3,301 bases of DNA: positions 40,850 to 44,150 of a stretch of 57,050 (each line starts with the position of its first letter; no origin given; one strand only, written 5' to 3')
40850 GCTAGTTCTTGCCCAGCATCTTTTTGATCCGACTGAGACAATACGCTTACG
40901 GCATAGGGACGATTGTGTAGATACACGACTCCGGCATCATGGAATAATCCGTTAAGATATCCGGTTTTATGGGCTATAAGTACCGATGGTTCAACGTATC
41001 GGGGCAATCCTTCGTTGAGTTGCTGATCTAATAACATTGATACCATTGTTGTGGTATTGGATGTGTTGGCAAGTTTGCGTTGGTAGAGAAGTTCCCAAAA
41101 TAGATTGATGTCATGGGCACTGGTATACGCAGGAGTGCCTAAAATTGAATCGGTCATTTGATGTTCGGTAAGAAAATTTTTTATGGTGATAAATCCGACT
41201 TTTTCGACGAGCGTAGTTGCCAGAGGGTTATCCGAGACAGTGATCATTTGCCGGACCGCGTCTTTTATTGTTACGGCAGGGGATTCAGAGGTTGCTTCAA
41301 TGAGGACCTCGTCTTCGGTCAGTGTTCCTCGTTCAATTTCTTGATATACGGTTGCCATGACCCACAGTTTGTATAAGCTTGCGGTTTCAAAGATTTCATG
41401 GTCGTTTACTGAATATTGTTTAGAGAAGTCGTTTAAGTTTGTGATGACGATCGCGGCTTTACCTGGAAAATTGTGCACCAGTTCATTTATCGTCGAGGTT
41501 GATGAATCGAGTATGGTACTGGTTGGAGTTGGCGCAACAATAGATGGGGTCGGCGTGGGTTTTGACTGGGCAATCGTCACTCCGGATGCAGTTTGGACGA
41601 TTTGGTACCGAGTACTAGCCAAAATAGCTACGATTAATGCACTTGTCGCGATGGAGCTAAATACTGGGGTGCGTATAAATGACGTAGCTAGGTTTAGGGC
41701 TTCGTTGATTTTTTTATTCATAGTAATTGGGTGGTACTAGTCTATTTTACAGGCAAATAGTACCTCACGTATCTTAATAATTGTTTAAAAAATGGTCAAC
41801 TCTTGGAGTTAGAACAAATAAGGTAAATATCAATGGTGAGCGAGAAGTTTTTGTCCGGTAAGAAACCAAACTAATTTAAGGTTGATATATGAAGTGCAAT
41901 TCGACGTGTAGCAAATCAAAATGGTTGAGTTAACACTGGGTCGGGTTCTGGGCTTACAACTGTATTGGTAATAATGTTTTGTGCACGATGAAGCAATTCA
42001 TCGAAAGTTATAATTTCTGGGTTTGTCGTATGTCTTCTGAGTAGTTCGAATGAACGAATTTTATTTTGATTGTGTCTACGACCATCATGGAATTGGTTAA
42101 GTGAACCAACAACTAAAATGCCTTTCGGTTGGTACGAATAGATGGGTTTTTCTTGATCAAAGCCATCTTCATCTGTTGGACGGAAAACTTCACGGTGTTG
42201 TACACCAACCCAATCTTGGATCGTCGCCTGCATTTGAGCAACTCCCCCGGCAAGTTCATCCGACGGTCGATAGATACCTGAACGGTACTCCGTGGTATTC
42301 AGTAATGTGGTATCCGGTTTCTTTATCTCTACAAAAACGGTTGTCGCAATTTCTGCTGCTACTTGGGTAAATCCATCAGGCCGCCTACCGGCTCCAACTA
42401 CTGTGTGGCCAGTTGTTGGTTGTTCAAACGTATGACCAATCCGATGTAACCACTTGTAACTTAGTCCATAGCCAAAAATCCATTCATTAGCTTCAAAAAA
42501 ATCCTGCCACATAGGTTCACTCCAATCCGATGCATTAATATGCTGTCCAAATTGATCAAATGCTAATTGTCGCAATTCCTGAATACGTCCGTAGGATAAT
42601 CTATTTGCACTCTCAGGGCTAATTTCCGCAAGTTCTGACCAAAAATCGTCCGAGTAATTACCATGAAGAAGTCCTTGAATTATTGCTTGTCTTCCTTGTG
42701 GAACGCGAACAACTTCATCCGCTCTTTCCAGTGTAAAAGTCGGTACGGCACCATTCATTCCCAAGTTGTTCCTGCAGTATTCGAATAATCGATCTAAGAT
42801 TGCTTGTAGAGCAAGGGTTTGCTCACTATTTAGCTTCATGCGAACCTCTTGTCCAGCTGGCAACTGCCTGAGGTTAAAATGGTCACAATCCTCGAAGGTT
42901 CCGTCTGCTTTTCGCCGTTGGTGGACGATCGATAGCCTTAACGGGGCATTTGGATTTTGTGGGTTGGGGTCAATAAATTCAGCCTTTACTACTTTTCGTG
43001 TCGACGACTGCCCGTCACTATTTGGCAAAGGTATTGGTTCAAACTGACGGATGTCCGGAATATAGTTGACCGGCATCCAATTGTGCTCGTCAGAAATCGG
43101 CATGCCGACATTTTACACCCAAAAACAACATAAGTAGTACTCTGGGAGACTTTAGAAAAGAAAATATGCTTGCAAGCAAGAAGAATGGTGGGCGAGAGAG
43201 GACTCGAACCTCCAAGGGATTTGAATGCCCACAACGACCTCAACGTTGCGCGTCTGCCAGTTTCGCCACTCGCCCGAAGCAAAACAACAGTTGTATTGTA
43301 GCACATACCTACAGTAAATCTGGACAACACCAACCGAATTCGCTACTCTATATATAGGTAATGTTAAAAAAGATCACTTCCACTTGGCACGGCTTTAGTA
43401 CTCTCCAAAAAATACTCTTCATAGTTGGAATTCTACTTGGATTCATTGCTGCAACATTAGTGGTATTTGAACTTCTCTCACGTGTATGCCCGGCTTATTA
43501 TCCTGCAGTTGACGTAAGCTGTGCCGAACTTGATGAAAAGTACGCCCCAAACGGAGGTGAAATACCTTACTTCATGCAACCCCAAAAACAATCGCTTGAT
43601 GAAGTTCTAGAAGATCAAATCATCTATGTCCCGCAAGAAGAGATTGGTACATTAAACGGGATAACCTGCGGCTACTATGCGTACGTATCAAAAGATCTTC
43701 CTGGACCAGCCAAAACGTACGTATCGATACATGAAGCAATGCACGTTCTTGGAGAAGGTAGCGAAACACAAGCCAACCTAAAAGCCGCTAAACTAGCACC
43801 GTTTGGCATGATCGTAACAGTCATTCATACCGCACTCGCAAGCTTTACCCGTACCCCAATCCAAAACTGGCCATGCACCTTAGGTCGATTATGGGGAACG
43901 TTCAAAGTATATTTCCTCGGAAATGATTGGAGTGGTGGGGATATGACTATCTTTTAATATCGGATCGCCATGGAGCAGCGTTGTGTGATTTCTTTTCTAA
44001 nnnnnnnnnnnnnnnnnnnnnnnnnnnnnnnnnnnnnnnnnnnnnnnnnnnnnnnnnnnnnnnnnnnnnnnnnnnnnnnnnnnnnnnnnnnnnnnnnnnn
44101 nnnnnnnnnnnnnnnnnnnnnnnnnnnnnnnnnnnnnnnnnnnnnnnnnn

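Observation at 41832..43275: Single-gene Shedu defence mini-island bracketed by tRNA-Leu and a 13/15 direct repeat of its 3' end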

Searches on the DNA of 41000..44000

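Call 57: search_rna_families(source=window, start=41000, end=44000, threshold=evalue, max_evalue=1)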
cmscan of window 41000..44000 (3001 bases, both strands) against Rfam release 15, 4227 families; matches with E-value up to 1: 2.
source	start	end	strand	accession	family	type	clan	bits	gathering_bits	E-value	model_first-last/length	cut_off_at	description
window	43189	43275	-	RF00005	tRNA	Gene; tRNA;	CL00001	47.3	29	2.6e-08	1-71/71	no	tRNA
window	41864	41931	-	RF03592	mir-2567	Gene; miRNA;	-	21.9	79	0.74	1-83/83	no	mir-2567 microRNA precursor family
